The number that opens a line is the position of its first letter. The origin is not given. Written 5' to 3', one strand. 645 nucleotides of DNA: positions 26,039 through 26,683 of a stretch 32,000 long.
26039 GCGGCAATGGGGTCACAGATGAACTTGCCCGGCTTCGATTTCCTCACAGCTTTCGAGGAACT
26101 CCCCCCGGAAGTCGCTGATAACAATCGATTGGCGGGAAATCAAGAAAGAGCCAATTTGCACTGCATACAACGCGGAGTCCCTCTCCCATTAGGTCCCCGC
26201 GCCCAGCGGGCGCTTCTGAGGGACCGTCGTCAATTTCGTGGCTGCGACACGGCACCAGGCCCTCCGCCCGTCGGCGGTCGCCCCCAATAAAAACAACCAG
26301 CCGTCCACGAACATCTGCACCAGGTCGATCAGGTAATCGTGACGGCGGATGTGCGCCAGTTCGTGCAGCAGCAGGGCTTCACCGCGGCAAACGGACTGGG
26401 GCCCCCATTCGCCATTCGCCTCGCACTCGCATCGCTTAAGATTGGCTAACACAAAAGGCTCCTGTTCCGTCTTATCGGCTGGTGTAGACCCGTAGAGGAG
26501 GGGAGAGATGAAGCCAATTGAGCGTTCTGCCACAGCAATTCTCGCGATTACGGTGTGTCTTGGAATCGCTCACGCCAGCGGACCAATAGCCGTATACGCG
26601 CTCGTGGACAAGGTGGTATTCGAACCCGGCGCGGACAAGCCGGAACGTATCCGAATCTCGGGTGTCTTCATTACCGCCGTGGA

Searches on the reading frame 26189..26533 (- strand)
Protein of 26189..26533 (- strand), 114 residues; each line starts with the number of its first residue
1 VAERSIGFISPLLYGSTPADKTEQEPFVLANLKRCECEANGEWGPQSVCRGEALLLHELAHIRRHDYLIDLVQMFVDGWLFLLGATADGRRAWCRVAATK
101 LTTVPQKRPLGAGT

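Call 6: search_protein_families(library=pfam, proteins=[window:26189-26533:-])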
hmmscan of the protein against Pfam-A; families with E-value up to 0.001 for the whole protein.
window:26189-26533:- (114 aa): 0 families

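Call 40: search_protein_families(library=pfam, proteins=[window:26189-26533:-], max_evalue=0.01)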
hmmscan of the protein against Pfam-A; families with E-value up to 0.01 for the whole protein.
window:26189-26533:- (114 aa): 0 families

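Call 62: search_protein_families(library=pfam, proteins=[window:26189-26533:-], max_evalue=5)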
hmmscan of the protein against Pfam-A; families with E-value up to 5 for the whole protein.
window:26189-26533:- (114 aa): 1 family
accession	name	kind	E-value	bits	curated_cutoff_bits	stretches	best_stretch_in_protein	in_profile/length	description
PF05569.17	Peptidase_M56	-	0.012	15.3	31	1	54-76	196-218/296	BlaR1 peptidase M56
